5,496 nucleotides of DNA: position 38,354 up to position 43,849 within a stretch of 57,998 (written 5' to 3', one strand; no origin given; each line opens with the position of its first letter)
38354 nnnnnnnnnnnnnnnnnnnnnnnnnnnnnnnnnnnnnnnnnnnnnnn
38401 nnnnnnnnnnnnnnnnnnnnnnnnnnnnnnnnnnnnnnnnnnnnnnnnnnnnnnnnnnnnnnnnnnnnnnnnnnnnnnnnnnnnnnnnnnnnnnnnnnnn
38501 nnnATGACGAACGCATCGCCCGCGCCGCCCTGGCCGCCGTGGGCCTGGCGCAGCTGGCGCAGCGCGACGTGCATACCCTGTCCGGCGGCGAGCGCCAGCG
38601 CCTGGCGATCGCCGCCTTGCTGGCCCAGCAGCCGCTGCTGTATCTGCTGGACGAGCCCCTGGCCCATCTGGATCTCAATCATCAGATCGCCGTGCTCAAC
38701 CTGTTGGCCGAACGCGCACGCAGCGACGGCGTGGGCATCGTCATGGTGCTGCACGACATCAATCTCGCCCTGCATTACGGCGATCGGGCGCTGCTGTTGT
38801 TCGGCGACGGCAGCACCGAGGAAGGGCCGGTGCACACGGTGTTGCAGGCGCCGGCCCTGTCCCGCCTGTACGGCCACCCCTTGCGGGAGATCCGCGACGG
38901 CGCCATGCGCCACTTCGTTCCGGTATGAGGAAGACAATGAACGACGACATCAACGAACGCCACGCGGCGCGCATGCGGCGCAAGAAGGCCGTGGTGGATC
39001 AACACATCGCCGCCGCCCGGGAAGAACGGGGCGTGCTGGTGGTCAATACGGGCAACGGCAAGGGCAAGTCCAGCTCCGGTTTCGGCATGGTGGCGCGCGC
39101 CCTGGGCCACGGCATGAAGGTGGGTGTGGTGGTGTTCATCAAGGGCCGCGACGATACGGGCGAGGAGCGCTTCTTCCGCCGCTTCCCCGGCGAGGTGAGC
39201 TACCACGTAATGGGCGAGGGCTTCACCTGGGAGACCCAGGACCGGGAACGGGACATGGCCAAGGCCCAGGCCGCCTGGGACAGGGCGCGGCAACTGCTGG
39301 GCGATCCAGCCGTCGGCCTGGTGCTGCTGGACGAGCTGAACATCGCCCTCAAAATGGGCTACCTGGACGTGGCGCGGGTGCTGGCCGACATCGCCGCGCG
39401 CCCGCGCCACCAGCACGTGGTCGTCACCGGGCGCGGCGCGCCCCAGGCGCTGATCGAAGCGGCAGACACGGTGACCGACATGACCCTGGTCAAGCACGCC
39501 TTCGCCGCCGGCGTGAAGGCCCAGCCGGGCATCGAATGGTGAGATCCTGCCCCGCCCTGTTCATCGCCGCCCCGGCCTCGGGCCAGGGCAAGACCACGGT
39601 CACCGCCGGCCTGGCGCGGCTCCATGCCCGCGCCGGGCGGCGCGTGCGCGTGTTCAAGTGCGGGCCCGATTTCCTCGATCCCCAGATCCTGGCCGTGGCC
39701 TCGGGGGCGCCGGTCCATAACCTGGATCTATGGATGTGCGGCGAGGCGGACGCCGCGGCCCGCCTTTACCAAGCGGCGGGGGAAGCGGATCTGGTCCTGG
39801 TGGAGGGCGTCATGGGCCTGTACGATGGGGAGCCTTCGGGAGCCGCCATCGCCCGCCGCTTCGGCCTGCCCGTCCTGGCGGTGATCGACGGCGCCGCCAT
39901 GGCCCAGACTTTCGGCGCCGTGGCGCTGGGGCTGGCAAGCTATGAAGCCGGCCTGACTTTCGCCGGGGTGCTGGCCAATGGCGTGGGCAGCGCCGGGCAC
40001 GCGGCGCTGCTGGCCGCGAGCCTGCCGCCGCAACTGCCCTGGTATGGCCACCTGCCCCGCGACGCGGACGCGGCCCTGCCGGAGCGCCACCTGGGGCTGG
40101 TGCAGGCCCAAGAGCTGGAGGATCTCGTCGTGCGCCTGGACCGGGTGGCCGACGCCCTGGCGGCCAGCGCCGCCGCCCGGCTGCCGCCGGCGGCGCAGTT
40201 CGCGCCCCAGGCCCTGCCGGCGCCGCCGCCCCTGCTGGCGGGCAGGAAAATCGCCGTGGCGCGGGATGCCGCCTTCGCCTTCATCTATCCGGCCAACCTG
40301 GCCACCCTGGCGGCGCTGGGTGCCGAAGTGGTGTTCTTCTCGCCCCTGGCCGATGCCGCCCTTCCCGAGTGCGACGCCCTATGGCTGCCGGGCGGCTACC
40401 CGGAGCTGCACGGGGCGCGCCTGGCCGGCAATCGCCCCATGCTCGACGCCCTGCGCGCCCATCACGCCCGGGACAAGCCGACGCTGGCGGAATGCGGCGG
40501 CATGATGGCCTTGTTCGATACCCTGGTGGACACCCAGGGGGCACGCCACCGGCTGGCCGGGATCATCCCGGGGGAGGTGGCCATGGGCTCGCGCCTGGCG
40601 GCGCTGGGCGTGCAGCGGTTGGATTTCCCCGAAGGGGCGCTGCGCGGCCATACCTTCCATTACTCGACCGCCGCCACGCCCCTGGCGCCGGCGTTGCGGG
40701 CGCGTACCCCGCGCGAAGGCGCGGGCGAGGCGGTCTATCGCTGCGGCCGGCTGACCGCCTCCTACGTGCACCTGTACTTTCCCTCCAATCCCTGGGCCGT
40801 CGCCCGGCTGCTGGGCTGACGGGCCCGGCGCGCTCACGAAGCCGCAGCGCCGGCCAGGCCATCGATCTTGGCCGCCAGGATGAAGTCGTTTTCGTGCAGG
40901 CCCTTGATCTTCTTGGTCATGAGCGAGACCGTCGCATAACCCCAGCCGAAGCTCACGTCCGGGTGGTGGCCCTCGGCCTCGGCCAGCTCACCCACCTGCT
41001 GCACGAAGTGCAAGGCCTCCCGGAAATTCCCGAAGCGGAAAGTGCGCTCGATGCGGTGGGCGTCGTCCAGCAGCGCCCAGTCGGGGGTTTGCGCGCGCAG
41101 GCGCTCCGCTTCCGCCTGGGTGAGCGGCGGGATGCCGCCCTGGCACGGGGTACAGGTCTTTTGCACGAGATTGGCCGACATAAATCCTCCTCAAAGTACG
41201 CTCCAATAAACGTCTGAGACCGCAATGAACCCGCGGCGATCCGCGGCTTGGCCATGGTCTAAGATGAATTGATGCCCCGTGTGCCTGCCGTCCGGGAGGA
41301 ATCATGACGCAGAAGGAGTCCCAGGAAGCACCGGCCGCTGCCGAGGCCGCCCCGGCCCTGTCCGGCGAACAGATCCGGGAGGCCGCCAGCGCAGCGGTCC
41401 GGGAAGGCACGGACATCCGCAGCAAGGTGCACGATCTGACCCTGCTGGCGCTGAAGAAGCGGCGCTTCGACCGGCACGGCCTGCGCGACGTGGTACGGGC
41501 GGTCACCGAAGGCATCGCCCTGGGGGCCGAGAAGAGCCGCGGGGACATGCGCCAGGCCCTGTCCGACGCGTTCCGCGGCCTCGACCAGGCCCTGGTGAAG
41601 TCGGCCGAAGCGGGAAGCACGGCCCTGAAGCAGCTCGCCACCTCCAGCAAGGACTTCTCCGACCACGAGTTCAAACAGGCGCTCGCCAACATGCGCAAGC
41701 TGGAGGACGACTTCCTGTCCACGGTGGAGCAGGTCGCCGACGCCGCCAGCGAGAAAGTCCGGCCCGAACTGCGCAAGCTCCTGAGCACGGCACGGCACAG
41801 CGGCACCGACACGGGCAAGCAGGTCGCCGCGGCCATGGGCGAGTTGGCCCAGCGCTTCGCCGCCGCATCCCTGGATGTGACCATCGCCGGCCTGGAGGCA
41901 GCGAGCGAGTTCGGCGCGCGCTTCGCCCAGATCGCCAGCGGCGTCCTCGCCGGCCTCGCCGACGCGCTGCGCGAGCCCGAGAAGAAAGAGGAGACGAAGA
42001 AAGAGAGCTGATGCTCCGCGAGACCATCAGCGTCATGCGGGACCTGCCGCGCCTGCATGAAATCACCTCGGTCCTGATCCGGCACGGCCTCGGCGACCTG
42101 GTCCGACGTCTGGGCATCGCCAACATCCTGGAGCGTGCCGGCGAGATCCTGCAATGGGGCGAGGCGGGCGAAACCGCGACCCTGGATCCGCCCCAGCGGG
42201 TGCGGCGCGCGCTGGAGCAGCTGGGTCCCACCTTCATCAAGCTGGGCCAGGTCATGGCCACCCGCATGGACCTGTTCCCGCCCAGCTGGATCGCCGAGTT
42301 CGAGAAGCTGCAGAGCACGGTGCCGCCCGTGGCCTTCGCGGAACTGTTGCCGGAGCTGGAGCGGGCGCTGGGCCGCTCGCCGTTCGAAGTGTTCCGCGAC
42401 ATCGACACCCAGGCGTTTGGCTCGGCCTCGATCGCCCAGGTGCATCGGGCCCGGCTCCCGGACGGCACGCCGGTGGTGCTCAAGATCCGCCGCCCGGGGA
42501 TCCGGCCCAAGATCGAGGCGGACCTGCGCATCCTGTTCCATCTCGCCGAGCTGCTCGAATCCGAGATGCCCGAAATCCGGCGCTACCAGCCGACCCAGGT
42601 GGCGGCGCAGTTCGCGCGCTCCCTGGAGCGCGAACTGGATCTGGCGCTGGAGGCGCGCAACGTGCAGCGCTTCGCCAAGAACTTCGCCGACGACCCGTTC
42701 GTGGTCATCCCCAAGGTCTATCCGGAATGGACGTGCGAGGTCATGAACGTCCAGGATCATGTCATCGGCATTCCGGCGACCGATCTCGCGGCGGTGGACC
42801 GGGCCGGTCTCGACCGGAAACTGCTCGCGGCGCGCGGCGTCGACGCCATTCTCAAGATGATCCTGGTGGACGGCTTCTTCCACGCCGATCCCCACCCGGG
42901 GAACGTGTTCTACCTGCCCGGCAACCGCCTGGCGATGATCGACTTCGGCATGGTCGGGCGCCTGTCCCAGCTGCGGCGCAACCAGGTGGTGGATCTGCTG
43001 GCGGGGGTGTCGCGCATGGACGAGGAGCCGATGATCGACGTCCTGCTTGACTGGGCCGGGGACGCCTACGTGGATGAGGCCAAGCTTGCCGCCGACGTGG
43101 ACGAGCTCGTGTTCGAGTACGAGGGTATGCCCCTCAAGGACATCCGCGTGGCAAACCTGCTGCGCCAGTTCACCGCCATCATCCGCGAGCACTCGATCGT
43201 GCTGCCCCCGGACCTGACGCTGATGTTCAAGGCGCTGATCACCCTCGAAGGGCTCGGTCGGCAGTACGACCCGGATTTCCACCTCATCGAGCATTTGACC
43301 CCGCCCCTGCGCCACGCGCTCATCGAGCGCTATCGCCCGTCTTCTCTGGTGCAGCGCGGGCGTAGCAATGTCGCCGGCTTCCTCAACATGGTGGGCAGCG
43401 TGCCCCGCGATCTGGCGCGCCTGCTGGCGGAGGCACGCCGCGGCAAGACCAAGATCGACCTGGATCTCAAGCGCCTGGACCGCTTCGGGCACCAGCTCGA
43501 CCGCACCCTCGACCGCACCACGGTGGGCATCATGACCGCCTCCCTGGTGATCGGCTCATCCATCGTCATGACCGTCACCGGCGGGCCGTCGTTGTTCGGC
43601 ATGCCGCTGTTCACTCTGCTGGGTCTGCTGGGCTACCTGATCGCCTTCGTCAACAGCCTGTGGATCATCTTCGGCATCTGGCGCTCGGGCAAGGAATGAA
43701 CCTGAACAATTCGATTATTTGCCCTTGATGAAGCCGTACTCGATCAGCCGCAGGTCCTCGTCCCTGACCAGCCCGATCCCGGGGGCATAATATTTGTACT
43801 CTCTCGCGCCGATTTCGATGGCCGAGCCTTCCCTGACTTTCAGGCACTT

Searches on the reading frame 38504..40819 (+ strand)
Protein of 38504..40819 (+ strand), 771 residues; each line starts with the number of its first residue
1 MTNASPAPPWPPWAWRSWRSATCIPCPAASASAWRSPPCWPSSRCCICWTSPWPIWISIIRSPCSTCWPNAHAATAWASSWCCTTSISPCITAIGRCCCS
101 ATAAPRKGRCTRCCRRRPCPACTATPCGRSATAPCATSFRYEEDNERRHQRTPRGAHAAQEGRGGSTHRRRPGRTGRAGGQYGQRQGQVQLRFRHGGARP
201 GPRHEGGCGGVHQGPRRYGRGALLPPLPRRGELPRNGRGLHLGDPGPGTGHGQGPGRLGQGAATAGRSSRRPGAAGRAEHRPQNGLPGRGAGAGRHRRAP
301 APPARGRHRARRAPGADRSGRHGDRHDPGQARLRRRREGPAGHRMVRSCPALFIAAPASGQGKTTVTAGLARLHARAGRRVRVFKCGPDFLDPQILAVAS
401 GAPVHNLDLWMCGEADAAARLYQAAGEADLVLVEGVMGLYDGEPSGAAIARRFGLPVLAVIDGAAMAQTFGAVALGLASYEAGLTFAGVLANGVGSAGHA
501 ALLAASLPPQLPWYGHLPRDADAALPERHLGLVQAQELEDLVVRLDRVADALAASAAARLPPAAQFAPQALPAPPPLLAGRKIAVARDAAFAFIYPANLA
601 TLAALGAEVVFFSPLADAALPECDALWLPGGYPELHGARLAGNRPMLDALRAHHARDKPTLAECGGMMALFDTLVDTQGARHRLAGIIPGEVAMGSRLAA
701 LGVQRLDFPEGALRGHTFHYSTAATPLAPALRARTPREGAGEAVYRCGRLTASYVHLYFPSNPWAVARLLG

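Call 8: search_protein_families(library=pfam, proteins=[window:38504-40819:+], max_evalue=0.001)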
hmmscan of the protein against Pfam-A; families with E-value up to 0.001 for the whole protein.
window:38504-40819:+ (771 aa): 3 families
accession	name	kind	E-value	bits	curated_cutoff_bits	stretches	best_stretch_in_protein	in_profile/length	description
PF07685.20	GATase_3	-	1.5e-29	103.5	27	1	582-763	1-195/196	CobB/CobQ-like glutamine amidotransferase domain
PF01656.29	CbiA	-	1.6e-12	47.9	25.4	1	353-530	2-123/125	CobQ/CobB/MinD/ParA nucleotide binding domain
PF13500.12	AAA_26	-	2.2e-07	31.4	27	0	351-385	2-36/198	AAA domain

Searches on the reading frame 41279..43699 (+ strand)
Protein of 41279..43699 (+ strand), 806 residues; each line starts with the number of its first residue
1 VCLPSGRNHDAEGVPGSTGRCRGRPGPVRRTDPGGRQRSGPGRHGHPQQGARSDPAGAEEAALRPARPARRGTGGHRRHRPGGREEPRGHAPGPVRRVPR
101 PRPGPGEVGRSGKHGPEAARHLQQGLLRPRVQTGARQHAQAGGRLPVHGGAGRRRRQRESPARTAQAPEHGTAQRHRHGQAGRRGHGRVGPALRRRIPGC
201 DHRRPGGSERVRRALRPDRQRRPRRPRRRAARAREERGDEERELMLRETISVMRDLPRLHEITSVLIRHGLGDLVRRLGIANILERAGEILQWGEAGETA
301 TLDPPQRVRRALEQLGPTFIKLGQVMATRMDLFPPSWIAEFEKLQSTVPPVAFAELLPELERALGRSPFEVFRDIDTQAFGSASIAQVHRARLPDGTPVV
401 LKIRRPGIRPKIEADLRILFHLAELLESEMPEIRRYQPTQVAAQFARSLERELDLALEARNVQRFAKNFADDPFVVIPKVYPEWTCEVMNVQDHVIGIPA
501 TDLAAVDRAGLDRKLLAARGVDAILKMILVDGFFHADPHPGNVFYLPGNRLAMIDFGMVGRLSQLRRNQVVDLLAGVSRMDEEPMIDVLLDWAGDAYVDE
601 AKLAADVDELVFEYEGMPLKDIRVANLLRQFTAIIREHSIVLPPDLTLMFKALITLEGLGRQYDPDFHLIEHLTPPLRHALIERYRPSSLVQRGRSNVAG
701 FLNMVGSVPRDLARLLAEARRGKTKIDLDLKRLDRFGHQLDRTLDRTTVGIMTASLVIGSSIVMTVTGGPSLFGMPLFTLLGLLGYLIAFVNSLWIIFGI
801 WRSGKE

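Call 8: search_protein_families(library=pfam, proteins=[window:41279-43699:+], max_evalue=0.001)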
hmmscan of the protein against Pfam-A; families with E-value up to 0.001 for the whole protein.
window:41279-43699:+ (806 aa): 1 family
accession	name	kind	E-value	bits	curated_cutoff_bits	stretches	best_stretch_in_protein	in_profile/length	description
PF03109.22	ABC1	-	1e-64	218.5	22.9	1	343-586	1-241/244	ABC1 atypical kinase-like domain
